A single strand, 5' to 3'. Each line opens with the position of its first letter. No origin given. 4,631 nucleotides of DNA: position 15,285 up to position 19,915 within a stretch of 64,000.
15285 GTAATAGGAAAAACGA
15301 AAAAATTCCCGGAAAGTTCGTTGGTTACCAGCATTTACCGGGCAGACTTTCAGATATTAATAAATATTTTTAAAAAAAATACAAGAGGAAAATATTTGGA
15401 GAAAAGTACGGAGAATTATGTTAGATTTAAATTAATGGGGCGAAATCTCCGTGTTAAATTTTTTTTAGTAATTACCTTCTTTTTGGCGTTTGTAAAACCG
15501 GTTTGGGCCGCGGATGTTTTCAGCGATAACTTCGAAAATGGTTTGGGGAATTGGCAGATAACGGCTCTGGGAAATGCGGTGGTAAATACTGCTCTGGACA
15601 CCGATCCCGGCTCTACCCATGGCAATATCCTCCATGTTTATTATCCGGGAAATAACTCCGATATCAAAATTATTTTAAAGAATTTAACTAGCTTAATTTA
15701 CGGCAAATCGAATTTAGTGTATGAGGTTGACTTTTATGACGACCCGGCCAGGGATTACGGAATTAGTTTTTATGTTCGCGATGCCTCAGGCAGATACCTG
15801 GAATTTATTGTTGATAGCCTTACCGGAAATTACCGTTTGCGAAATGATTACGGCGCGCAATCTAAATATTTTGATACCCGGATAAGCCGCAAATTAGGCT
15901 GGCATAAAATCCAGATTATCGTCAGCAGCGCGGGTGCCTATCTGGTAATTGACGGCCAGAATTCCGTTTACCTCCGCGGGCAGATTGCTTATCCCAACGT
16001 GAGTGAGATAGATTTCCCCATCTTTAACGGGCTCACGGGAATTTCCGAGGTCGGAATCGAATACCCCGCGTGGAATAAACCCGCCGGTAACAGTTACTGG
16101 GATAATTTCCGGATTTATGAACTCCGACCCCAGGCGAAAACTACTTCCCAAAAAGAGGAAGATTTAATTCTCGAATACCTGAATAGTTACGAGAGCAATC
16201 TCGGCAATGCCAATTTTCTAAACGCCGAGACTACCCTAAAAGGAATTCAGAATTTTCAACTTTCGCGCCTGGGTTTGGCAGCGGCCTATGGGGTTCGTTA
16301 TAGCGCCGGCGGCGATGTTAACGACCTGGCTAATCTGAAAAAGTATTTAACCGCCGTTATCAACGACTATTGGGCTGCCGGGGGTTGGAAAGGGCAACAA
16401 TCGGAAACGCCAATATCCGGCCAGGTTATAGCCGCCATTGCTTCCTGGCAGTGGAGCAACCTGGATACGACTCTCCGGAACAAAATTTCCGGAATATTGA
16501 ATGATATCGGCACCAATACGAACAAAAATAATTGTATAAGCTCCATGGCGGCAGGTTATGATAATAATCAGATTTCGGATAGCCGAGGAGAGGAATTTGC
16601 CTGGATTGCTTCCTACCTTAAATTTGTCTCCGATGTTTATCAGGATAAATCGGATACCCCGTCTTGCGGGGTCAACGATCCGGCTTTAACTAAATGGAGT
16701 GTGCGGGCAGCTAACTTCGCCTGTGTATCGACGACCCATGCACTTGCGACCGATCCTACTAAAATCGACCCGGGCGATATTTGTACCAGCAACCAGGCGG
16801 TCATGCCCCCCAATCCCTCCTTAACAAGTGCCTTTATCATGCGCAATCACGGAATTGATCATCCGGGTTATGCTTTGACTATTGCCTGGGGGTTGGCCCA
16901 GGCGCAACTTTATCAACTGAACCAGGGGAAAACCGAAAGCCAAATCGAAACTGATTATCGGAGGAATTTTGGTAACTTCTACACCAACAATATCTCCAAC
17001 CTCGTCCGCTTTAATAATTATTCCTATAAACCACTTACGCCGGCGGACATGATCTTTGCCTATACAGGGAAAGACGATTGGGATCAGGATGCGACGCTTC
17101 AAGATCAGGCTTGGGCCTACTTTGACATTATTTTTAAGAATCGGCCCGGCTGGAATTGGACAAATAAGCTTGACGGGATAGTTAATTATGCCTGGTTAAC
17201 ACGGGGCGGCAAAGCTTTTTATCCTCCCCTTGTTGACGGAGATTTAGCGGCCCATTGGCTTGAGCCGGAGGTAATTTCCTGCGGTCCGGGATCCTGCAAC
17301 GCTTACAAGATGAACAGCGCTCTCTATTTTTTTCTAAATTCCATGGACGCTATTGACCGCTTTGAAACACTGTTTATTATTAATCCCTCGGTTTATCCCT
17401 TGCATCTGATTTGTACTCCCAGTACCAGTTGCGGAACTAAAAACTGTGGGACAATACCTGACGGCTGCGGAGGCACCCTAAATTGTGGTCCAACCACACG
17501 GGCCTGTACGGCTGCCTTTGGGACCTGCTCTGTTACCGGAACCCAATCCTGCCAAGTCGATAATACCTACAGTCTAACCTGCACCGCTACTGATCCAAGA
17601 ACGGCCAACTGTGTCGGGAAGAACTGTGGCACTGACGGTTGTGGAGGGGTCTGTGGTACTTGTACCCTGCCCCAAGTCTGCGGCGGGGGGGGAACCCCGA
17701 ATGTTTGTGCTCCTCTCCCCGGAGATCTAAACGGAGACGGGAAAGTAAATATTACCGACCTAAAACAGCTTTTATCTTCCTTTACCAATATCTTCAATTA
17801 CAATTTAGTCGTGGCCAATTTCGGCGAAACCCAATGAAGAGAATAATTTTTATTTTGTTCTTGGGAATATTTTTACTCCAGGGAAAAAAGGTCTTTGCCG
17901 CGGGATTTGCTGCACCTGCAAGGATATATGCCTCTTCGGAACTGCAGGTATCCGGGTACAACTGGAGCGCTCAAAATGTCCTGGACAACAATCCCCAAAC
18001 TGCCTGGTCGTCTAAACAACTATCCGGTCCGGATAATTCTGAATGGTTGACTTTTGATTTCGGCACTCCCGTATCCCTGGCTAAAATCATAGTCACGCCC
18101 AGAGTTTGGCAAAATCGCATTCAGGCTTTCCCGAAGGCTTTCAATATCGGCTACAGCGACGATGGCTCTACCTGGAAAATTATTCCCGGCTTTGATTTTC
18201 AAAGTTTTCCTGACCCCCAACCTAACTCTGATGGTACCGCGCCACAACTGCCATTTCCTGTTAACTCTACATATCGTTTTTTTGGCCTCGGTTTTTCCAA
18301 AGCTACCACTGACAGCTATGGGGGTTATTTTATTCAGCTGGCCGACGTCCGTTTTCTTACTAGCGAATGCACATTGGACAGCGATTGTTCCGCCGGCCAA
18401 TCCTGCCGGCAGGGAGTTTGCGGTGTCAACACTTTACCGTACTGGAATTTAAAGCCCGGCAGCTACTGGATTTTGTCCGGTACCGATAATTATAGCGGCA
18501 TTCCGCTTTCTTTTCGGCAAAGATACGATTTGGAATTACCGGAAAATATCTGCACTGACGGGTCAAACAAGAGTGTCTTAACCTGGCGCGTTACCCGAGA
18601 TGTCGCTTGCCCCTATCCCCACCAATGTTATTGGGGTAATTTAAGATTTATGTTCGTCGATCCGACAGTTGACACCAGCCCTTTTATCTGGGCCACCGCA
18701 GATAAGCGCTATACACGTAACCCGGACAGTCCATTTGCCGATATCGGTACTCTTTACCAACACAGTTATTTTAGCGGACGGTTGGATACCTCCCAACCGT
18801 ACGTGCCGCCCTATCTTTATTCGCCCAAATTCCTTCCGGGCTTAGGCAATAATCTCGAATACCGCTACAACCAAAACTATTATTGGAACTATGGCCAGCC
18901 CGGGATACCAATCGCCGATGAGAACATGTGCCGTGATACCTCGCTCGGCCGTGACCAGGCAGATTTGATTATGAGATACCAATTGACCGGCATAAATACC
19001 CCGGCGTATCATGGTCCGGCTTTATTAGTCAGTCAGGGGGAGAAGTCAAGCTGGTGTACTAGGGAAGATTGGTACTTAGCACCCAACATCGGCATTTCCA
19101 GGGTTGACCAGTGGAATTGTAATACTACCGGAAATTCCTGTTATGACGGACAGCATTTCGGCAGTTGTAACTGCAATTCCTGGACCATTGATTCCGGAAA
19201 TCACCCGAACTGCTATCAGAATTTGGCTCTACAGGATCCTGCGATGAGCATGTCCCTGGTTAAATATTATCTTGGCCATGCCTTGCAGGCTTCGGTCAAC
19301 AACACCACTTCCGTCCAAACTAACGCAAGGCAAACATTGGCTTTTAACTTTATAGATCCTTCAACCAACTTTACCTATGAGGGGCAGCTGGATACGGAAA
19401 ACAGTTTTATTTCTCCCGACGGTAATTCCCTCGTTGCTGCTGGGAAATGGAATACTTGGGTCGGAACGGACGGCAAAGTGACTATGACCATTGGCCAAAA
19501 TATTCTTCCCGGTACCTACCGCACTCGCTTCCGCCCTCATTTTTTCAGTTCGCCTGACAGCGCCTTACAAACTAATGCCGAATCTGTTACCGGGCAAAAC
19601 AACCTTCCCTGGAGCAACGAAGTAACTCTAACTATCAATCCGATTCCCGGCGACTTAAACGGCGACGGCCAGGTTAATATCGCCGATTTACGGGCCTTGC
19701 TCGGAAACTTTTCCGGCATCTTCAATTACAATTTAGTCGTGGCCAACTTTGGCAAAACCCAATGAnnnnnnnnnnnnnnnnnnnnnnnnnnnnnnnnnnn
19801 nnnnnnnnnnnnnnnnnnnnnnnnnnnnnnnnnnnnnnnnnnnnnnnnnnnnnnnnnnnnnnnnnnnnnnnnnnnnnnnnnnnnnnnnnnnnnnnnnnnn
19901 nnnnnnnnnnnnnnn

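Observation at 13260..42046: Candidate cohesin-dockerin cell-surface assembly system with N-terminally membrane-tethered cohesins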

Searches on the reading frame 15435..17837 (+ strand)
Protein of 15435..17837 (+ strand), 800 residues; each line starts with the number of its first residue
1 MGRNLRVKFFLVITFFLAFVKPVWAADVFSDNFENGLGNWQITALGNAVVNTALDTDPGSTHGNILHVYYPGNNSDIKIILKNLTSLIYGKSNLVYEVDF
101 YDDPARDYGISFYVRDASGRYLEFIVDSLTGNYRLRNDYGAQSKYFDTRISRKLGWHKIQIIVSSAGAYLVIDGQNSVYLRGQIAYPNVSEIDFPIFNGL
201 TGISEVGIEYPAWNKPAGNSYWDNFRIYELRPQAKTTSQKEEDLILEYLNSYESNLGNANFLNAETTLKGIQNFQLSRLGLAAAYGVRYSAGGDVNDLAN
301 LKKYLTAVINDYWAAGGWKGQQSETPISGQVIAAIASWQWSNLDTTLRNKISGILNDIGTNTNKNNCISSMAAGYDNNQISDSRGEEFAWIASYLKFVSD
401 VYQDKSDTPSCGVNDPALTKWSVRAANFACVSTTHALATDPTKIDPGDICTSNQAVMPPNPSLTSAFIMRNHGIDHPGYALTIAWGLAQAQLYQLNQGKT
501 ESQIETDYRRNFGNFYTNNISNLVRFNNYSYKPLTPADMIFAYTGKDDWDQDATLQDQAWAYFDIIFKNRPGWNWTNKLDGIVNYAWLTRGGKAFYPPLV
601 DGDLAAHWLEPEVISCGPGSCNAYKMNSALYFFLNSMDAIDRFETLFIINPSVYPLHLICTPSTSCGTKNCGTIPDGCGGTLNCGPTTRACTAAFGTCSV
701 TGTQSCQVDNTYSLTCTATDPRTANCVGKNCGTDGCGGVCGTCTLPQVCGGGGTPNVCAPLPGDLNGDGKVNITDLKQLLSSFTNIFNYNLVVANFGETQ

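Call 4: search_protein_families(library=pfam, max_evalue=0.01, proteins=[window:15435-17837:+])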
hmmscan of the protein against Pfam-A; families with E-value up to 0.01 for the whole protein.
window:15435-17837:+ (800 aa): 1 family
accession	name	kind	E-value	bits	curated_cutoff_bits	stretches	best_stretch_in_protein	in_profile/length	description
PF00404.24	Dockerin_1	-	0.0028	18.3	22.9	0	763-778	2-17/57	Dockerin type I domain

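Call 9: search_protein_families(library=ncbifam, max_evalue=0.1, proteins=[window:15435-17837:+])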
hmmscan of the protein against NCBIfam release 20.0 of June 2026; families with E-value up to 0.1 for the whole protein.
window:15435-17837:+ (800 aa): 0 families

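Call 87: search_solved_structures(query=window:15435-17837:+, max_evalue=1)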
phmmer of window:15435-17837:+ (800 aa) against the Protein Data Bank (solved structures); distinct sequences matched with E-value up to 1: 2.
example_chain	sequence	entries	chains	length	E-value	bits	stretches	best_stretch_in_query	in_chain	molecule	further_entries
2cks_A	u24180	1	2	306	0.2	12.8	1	91-158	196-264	ENDOGLUCANASE E-5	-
2y3n_B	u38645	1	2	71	0.67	11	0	760-785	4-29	CELLULOSOMAL FAMILY-48 PROCESSIVE GLYCOSIDE HYDROLASE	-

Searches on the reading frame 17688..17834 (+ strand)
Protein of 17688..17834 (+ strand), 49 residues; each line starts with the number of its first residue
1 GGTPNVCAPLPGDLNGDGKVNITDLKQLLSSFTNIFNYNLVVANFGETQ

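Call 23: find_homologous_proteins(query=A3, max_evalue=1)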
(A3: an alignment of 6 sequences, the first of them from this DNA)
Query A3 (6 sequences) (49 aa, profile of the alignment): 118 proteins with E <= 1 among 282 candidates.
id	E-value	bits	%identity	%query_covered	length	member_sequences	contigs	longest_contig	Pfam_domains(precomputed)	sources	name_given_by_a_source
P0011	2.3e-20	90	47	82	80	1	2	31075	-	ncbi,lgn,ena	-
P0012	1.8e-19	87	42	96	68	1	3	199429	-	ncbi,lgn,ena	-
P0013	2.5e-17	80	72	73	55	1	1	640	-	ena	-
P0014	3.6e-15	73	51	86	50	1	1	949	-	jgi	jgi:hypothetical protein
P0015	7.7e-14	69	51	80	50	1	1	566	-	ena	-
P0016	1.1e-9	56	52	47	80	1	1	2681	PF01839.30,PF13405.13,PF00404.25,PF13517.13,PF00036.39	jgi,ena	-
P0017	2.9e-9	54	57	43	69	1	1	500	PF00404.25,PF00036.39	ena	-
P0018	6.1e-9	53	50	49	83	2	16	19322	PF01839.30,PF00404.25,PF00036.39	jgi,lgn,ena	jgi:uncharacterized protein (DUF2141 family)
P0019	2.0e-8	52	64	45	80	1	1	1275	PF00404.25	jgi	jgi:hypothetical protein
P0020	4.5e-8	50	38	73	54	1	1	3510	PF01839.30,PF00404.25,PF13202.13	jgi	jgi:hypothetical protein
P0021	8.0e-8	50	57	43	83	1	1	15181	PF00404.25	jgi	jgi:hypothetical protein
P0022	1.4e-7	49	52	43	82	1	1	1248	PF00404.25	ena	-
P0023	1.4e-7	49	64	45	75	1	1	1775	PF00404.25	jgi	jgi:hypothetical protein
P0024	1.6e-7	49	56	55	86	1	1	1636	-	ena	-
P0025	2.0e-7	48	58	49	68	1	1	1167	PF00404.25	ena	-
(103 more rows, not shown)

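Call 35: search_protein_representatives(alignment_id=A3)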
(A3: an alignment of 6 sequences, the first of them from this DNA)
Query: 6 sequences, 48 profile positions. Proteins with E-value up to 0.001 (for the whole library): 15702; up to 1e-10: 619; up to 1e-30: 2. The best 150 are listed.
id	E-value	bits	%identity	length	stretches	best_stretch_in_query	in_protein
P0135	4.7e-36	138.4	-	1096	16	11-30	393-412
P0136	2.9e-31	123.1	-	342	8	1-25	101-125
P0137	5.0e-30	119.1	-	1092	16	7-28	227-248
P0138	1.1e-27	111.6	-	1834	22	5-45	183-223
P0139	2.2e-27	110.7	-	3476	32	6-21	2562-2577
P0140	1.8e-26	107.7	-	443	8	8-32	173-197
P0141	1.9e-25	104.5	-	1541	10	2-22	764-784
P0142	2.9e-25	103.9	-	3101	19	5-27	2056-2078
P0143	8.5e-25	102.4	-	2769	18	7-28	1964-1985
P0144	2.0e-24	101.2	-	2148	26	11-37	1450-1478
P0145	4.2e-24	100.2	-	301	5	3-32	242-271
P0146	5.8e-24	99.7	-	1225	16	10-21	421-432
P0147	7.2e-24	99.4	-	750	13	6-24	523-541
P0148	1.6e-23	98.3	-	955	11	7-21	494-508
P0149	2.3e-23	97.8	-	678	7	6-25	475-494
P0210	1.3e-16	76.1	-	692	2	6-48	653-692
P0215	3.5e-16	74.8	-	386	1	6-48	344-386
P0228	1.9e-15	72.5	-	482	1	5-48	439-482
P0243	4.0e-15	71.4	-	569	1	7-47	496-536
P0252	6.8e-15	70.7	-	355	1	5-48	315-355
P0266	1.5e-14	69.6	-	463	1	3-48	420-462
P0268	1.8e-14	69.3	-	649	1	4-48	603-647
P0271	2.1e-14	69.1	-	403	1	5-48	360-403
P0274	2.2e-14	69.0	-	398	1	8-48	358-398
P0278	2.4e-14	68.9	-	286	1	9-48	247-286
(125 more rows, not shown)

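Call 62: search_protein_families(library=pfam, max_evalue=0.001, proteins=[P0210, P0215, P0228, P0243, P0252, P0266, P0268, P0271, P0274, P0278])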
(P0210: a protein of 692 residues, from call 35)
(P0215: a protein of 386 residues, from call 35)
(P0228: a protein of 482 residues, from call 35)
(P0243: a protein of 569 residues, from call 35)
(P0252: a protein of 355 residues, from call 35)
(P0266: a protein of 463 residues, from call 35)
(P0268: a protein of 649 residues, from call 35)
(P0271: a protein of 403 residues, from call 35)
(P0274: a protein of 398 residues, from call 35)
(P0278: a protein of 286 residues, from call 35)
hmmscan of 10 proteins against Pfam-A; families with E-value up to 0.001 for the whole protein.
P0210 (692 aa): 0 families

P0215 (386 aa): 0 families

P0228 (482 aa): 4 families
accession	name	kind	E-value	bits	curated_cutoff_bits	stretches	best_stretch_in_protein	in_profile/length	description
PF05048.19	NosD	-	2.4e-10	40.6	23.6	1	187-369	21-191/212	Periplasmic copper-binding protein (NosD)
PF13229.12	Beta_helix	-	1.8e-09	37.8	25.9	2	213-360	6-149/158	Right handed beta helix region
PF07602.17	DUF1565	-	2.2e-07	30.9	20.3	1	91-129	2-40/257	Protein of unknown function (DUF1565)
PF17161.10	DUF5123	-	0.00015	23.3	35.1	1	317-425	8-107/113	Domain of unknown function (DUF5123)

P0243 (569 aa): 2 families
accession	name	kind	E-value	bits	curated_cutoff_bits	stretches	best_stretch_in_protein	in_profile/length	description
PF03662.20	Glyco_hydro_79n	-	3.9e-05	23.3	23.1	0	216-305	226-314/318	Glycosyl hydrolase family 79, N-terminal domain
PF17189.10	Glyco_hydro_30C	-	0.00045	20.7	22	0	376-417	11-53/65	Glycosyl hydrolase family 30 beta sandwich domain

P0252 (355 aa): 0 families

P0266 (463 aa): 1 family
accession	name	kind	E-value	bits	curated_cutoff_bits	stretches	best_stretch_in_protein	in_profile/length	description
PF00082.27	Peptidase_S8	-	7.9e-58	196.5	21.8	1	113-380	2-272/288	Subtilase family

P0268 (649 aa): 1 family
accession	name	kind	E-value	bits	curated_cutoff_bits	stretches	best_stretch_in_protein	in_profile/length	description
PF13229.12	Beta_helix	-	1.7e-11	44.4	25.9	2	387-516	8-110/158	Right handed beta helix region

P0271 (403 aa): 1 family
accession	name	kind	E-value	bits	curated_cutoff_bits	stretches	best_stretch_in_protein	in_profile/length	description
PF04616.20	Glyco_hydro_43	-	9.9e-06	25.5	32.2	1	77-181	33-128/288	Glycosyl hydrolases family 43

P0274 (398 aa): 1 family
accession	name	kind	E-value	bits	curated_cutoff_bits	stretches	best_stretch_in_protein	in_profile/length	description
PF00331.26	Glyco_hydro_10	-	6.5e-26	91.7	22.1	1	104-336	73-311/311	Glycosyl hydrolase family 10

P0278 (286 aa): 2 families
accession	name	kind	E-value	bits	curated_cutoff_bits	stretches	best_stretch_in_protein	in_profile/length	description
PF00722.28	Glyco_hydro_16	-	4.1e-15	56.1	22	1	21-182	10-140/175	Glycosyl hydrolases family 16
PF03935.22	SKN1_KRE6_Sbg1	-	0.00039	19.4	30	0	12-91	149-222/501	Beta-glucan synthesis-associated protein SKN1/KRE6/Sbg1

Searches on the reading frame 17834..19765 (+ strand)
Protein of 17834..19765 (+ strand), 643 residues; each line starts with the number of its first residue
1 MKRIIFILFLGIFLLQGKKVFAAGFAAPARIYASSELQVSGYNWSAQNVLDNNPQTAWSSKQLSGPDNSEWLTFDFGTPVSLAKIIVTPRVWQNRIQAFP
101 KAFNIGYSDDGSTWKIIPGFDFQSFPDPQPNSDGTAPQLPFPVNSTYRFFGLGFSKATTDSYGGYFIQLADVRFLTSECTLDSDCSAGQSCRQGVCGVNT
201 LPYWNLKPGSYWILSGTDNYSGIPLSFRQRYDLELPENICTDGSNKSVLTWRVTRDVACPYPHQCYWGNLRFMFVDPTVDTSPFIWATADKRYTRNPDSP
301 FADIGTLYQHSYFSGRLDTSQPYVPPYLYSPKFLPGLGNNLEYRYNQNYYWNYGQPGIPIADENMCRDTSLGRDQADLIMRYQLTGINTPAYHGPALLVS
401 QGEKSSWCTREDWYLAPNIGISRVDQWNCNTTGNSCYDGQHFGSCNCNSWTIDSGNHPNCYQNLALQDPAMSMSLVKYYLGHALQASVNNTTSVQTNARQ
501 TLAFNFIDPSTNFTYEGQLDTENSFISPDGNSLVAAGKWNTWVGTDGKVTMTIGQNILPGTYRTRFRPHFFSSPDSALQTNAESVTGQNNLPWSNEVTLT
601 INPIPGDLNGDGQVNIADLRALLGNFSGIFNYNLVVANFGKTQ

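Call 4: search_protein_families(library=pfam, max_evalue=0.01, proteins=[window:17834-19765:+])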
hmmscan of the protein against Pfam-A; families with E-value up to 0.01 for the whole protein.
window:17834-19765:+ (643 aa): 3 families
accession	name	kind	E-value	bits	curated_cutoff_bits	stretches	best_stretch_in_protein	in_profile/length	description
PF00754.31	F5_F8_type_C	-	1.1e-15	58.3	28.2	1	31-119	2-82/127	F5/8 type C domain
PF22633.2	F5_F8_type_C_2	-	7.2e-08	33.4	27.8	1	48-119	1-67/91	NedA-like, galactose-binding domain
PF25302.1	NADase_transloc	-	9.7e-05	23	27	1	29-88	8-67/146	NAD glycohydrolase translocation F5/8 type C domain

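Call 9: search_protein_families(library=ncbifam, max_evalue=0.1, proteins=[window:17834-19765:+])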
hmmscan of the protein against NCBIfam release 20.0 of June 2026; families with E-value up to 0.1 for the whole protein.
window:17834-19765:+ (643 aa): 2 families
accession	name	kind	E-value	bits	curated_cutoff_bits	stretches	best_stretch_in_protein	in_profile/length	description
NF047619.1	NADase_discoid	domain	2.4e-09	37.4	38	1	33-95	1-63/130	NADase-type glycan-binding domain-containing protein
TIGR04201.1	Myxo_Cys_RPT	repeat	0.014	15.5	25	1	177-196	3-22/22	Cys-rich repeat-containing protein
